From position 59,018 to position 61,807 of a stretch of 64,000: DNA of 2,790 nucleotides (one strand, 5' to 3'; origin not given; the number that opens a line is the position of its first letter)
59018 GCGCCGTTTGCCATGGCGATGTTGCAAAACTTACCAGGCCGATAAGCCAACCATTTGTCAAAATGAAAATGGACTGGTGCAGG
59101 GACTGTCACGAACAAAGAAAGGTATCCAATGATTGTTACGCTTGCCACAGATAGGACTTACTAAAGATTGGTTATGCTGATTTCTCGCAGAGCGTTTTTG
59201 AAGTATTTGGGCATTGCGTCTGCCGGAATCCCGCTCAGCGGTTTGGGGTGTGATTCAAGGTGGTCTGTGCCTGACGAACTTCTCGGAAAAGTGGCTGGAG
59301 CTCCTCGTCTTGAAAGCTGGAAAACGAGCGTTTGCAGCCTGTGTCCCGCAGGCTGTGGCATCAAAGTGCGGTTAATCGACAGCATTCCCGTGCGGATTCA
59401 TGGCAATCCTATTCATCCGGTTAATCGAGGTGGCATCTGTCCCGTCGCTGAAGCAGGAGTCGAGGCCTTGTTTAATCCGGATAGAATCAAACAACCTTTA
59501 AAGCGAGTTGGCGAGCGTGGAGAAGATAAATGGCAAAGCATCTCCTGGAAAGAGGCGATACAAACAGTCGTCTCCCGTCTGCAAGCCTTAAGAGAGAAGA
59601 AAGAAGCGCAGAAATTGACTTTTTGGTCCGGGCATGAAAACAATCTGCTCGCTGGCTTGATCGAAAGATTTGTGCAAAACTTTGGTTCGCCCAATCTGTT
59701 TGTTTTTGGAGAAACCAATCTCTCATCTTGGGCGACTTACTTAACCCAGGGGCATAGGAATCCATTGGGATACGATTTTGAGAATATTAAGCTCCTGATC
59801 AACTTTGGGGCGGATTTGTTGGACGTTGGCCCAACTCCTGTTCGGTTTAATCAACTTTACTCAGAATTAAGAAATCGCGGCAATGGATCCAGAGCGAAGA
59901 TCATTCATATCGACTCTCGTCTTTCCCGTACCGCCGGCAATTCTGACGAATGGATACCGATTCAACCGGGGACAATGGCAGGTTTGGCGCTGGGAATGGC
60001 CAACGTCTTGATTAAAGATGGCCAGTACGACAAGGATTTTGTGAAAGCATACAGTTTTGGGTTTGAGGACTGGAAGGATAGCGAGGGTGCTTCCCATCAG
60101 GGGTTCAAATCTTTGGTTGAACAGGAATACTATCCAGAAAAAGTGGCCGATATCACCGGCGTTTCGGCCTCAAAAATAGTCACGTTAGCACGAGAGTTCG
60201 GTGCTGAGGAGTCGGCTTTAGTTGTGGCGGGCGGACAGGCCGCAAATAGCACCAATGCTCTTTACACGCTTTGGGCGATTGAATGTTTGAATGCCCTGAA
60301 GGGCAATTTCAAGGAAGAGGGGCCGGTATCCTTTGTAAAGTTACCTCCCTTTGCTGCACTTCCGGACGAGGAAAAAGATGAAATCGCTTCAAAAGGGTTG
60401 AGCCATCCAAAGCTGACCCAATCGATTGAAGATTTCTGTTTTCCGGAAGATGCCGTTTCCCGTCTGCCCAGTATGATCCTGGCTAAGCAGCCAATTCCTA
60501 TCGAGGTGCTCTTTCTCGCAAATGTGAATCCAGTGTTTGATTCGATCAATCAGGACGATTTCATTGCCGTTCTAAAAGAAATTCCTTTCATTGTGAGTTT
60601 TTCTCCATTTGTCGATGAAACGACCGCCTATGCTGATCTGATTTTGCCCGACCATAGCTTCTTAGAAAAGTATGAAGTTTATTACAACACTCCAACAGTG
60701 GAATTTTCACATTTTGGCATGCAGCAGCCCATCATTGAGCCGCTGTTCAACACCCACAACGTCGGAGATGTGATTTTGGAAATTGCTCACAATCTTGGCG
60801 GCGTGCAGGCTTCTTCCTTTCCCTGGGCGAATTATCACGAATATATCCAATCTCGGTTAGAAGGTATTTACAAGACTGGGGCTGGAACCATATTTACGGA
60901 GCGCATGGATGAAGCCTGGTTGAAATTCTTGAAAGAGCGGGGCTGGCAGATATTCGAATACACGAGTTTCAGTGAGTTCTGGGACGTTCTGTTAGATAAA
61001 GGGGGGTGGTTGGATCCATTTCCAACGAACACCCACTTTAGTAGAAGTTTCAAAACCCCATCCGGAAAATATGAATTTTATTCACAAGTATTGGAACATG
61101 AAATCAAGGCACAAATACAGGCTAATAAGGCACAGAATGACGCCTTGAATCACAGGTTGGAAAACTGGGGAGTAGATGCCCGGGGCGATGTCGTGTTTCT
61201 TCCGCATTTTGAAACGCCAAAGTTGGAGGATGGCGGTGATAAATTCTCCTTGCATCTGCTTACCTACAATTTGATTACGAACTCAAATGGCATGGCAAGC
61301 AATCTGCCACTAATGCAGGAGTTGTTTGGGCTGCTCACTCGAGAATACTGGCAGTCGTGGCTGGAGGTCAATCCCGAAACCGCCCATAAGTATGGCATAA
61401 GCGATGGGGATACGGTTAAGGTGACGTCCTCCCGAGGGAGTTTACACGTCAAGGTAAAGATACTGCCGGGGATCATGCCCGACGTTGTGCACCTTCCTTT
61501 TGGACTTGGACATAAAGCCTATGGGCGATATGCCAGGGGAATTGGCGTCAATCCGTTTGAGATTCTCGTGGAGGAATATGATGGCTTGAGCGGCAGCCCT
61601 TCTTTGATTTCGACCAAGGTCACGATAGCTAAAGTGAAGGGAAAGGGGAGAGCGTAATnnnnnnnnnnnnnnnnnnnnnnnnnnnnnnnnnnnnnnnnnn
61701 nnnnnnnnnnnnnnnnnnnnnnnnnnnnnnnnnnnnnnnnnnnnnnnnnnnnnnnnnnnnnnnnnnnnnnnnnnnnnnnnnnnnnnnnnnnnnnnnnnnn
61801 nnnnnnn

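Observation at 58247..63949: Operon for receiver-like protein + pentaheme cytochrome + Tat-exported MopB + FeS + NrfD subunits next to the secreted cytochrome: a possible quinone-to-surface electron route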

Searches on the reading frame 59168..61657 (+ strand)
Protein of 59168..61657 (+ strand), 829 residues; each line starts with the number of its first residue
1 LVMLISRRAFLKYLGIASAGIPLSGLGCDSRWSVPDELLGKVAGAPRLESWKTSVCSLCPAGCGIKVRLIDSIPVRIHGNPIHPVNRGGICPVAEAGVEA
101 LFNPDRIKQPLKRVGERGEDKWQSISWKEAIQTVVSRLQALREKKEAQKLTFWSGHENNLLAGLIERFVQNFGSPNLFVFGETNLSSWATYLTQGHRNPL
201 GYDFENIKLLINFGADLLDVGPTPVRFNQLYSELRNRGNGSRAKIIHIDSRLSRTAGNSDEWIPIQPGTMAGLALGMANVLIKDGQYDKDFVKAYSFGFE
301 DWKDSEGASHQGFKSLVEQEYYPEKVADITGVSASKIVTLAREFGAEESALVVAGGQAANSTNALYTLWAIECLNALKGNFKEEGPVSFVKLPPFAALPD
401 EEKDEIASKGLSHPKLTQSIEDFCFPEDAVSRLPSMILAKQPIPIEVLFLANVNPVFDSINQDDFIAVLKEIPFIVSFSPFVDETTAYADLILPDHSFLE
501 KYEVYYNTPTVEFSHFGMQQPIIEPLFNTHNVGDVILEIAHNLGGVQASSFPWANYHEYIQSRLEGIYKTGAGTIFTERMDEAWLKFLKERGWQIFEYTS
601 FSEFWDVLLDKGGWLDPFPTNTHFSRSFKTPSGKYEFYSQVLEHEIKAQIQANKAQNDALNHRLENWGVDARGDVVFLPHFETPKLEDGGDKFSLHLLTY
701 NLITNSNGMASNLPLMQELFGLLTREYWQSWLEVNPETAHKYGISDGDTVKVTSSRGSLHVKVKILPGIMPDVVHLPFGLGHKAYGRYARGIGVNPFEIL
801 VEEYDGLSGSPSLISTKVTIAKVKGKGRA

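Call 3: search_protein_families(library=pfam, proteins=[window:59168-61657:+], max_evalue=0.01)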
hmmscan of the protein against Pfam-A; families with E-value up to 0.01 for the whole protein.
window:59168-61657:+ (829 aa): 3 families
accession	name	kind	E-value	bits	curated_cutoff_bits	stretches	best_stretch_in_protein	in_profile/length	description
PF00384.28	Molybdopterin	-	3.4e-38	132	24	1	106-538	1-349/353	Molybdopterin oxidoreductase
PF01568.27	Molydop_binding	-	4.6e-15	56.1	26.8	1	729-812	28-105/110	Molydopterin dinucleotide binding domain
PF04879.21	Molybdop_Fe4S4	-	4.5e-09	36.6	22.7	1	50-92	2-44/55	Molybdopterin oxidoreductase Fe4S4 domain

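Call 4: search_protein_families(library=ncbifam, proteins=[window:59168-61657:+], max_evalue=0.01)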
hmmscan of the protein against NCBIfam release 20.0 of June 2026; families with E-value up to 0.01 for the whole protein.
window:59168-61657:+ (829 aa): 28 families (the best 25 are shown)
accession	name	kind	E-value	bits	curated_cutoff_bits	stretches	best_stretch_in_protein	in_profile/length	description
NF041783.2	mnquin_red_QrcB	equivalog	4.6e-99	332.5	440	2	50-544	51-504/695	menaquinone reductase molybdopterin-binding-like subunit QrcB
NF012032.0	PRK15488.1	equivalog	3.9e-90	302.9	694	2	4-648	2-621/759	thiosulfate reductase PhsA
NF041714.1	arsenate_red_ArrA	equivalog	5.4e-79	266.3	1600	1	40-822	39-847/848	arsenate respiratory reductase molybdopterin-containing subunit ArrA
TIGR02166.1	dmsA_ynfE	subfamily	4e-65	220.3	777.7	1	5-780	1-752/794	DMSO/selenate family reductase complex A subunit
TIGR01591.1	Fdh-alpha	equivalog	7.4e-57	192.9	666.25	3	55-385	2-315/672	formate dehydrogenase subunit alpha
NF041885.1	selenate_YnfE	exception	4.8e-49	166.9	1675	2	102-545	104-566/805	selenate/tellurate reductase subunit YnfE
NF011566.1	PRK14990.1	exception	1.1e-44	152.6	1600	1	100-779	113-771/814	dimethylsulfoxide reductase subunit A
TIGR03479.1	DMSO_red_II_alp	subfamily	3e-44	151.3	984.75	4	96-293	110-304/913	molybdopterin-dependent oxidoreductase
NF041884.1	selenate_YnfF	exception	5.5e-42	143.6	1650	1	101-783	100-757/798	selenate/tellurate reductase subunit YnfF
NF047855.1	AssmNtatRedNasC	equivalog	3.2e-35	121.6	1100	3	54-354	23-309/708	assimilatory nitrate reductase catalytic subunit NasC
NF011567.1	PRK14991.1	equivalog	7.1e-33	113.4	1750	4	731-787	908-964/1022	tetrathionate reductase subunit TtrA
TIGR01553.1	formate-DH-alph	equivalog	1.4e-28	99.2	814.2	2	5-145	2-143/1009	formate dehydrogenase-N subunit alpha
TIGR00509.1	bisC_fam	subfamily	2.4e-25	88.9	1017.55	2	206-377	167-333/772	molybdopterin guanine dinucleotide-containing S/N-oxide reductase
NF010055.0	PRK13532.1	equivalog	3.7e-21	75.1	904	1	4-295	2-290/830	nitrate reductase catalytic subunit NapA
NF041513.1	formate_DH_Act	exception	1.8e-20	72.4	1400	2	52-145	43-134/1067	formate dehydrogenase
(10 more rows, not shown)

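Call 5: search_solved_structures(query=window:59168-61657:+, max_evalue=0.00001, show_alignments=0)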
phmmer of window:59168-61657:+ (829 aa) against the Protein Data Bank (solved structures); distinct sequences matched with E-value up to 0.00001: 49.
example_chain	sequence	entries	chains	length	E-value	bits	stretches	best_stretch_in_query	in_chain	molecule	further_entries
6cz7_A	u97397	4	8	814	2.2e-71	244.4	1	50-813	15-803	ArrA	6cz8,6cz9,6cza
2vpw_A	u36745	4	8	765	1.5e-45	158.9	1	48-591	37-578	THIOSULFATE REDUCTASE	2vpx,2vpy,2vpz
2e7z_A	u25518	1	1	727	4.8e-33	117.6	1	54-564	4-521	Acetylene hydratase Ahy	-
9vap_A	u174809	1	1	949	1.5e-27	99.5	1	5-304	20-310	Formate dehydrogenase molybdopterin-binding subunit FdhA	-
9t1s_L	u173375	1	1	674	2.6e-26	95.3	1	54-509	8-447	formate dehydrogenase (coenzyme F420)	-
5e7o_A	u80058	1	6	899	6.3e-25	90.8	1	90-293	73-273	DMSO reductase family type II enzyme, molybdopterin subunit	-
4ydd_A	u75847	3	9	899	6.5e-25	90.7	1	90-293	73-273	DMSO reductase family type II enzyme, molybdopterin subunit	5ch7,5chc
9wxb_B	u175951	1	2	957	2.9e-23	85.3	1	53-507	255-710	Formate dehydrogenase alpha subunit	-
2jim_A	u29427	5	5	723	8.2e-23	83.8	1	47-505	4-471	PERIPLASMIC NITRATE REDUCTASE | PROTEIN (PERIPLASMIC NITRATE REDUCTASE)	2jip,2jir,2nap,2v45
7qv7_S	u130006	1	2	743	1.5e-22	82.9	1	54-508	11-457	Hydrogen dependent carbon dioxide reductase subunit FdhF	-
6tg9_A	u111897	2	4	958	1.8e-22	82.6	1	53-507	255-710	Formate dehydrogenase subunit alpha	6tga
2jio_A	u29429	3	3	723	4e-22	81.5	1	47-505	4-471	PERIPLASMIC NITRATE REDUCTASE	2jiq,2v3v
7bkb_D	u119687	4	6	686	4e-21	78.2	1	51-304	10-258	Formate dehydrogenase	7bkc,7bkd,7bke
8k9e_B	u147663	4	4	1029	1.4e-20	76.4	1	5-285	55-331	Fe-S-cluster-containing hydrogenase components 1-like protein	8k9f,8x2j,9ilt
8cm7_A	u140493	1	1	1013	8e-19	70.6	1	3-148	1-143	Formate dehydrogenase, alpha subunit, selenocysteine-containing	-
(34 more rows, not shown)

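Call 8: search_solved_structures(query=window:59168-61657:+, max_evalue=1e-40, show_alignments=2)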
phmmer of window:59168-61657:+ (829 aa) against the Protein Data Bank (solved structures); distinct sequences matched with E-value up to 1e-40: 2.
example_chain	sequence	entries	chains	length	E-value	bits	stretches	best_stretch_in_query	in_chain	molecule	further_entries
6cz7_A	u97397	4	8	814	2.2e-71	244.4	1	50-813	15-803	ArrA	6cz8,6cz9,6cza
2vpw_A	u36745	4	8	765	1.5e-45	158.9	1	48-591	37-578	THIOSULFATE REDUCTASE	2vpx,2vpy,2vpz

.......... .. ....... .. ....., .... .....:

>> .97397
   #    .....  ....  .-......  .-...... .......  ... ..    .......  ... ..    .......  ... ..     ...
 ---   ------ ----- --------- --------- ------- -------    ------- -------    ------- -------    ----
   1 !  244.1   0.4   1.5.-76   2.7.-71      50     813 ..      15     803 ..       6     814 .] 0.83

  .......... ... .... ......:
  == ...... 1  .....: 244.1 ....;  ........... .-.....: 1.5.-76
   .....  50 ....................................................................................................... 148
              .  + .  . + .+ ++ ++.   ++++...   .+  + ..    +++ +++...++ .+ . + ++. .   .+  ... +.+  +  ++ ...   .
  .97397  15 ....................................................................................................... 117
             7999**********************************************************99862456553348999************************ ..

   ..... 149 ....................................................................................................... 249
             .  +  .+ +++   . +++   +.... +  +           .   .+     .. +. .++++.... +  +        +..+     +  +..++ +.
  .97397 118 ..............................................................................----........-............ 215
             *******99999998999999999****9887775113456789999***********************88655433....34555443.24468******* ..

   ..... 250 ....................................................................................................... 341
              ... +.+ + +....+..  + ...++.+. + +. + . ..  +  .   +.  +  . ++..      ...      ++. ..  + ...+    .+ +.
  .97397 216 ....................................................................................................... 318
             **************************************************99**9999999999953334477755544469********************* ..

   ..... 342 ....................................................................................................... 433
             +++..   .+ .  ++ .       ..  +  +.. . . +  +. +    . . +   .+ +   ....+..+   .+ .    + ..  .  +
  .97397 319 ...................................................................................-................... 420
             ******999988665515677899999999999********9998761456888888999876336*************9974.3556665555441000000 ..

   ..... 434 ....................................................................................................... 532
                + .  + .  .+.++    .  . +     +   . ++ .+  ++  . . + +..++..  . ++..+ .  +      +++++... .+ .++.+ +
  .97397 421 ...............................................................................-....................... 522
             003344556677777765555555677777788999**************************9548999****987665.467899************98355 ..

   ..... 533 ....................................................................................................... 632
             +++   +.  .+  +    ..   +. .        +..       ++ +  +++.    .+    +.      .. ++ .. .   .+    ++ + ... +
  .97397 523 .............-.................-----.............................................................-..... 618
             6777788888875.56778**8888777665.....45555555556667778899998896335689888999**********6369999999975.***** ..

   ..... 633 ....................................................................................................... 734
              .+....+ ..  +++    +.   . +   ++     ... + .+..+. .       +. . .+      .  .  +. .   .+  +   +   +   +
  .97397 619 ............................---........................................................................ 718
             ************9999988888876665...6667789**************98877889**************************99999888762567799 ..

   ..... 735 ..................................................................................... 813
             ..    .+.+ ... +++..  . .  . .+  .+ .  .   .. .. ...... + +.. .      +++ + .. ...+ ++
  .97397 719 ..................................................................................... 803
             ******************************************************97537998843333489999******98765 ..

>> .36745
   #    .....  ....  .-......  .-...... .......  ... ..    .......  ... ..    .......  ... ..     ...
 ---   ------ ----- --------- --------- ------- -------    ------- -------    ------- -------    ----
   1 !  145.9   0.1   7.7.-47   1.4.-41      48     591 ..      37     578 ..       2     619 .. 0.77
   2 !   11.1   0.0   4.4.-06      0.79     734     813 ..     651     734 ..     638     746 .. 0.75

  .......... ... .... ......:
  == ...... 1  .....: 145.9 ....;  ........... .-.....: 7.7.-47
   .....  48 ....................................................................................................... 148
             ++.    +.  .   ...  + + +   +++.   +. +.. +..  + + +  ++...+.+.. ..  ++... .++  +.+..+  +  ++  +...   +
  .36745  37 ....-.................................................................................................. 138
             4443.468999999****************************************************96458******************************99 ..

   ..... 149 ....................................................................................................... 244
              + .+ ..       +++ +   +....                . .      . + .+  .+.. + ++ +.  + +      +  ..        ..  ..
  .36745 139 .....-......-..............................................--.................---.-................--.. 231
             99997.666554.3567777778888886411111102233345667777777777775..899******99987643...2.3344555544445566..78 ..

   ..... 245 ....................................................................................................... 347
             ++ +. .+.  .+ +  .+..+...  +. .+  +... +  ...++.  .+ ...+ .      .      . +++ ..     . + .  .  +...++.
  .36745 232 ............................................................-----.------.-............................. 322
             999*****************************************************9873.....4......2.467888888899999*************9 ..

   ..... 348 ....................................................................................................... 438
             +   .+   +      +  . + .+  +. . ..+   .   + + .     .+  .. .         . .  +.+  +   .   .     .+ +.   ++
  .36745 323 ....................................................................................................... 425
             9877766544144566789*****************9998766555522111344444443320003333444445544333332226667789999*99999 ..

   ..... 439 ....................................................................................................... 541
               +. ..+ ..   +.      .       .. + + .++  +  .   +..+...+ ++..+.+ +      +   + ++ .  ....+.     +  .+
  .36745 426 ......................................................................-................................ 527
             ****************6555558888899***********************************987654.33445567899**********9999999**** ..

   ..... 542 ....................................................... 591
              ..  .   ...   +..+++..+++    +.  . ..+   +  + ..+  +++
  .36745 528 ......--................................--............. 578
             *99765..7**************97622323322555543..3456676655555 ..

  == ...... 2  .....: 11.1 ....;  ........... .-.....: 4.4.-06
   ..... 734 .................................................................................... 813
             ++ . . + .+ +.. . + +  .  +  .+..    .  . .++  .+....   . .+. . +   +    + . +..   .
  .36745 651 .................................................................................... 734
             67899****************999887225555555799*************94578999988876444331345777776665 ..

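Call 12: find_homologous_proteins(query=window:59168-61657:+, max_evalue=1e-20)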
Query window:59168-61657:+ (829 aa): 1028 proteins with E <= 1e-20 among 8000 candidates; the best 120 are listed.
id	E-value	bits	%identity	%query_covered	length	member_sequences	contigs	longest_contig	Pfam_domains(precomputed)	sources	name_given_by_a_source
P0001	0.0e+0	1909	100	99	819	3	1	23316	PF00384.28,PF01568.28,PF04879.22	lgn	-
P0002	0.0e+0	1411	72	100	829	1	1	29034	PF00384.28,PF01568.28,PF04879.22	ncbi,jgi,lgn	-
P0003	0.0e+0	1397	71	100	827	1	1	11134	PF00384.28,PF01568.28,PF04879.22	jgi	jgi:anaerobic selenocysteine-containing dehydrogenase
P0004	0.0e+0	1369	71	100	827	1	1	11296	PF00384.28,PF01568.28,PF04879.22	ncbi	ncbi:MAG: molybdopterin-dependent oxidoreductase [bacterium]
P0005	0.0e+0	1356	69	100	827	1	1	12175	PF00384.28,PF01568.28,PF04879.22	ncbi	ncbi:MAG: molybdopterin-dependent oxidoreductase [bacterium]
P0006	0.0e+0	1321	66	99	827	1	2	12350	PF00384.28,PF01568.28,PF04879.22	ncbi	-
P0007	0.0e+0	1319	67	100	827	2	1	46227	PF00384.28,PF01568.28,PF04879.22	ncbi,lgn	ncbi:MAG: molybdopterin-dependent oxidoreductase [bacterium]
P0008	0.0e+0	1306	67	99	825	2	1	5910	PF00384.28,PF01568.28,PF04879.22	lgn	-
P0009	0.0e+0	1301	67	99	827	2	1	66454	PF00384.28,PF01568.28,PF04879.22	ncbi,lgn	ncbi:MAG: molybdopterin-dependent oxidoreductase [bacterium]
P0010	0.0e+0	1278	64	99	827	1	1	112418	PF00384.28,PF01568.28,PF04879.22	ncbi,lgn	-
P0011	0.0e+0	1274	64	100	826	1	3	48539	PF00384.28,PF01568.28,PF04879.22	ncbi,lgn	-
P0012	0.0e+0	1270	65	99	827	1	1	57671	PF00384.28,PF01568.28,PF04879.22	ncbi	-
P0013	0.0e+0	1269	65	100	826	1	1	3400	PF00384.28,PF01568.28,PF04879.22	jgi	jgi:anaerobic selenocysteine-containing dehydrogenase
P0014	0.0e+0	1263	64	99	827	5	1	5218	PF00384.28,PF01568.28,PF04879.22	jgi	jgi:anaerobic selenocysteine-containing dehydrogenase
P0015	0.0e+0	1218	62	99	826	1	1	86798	PF00384.28,PF01568.28,PF04879.22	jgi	-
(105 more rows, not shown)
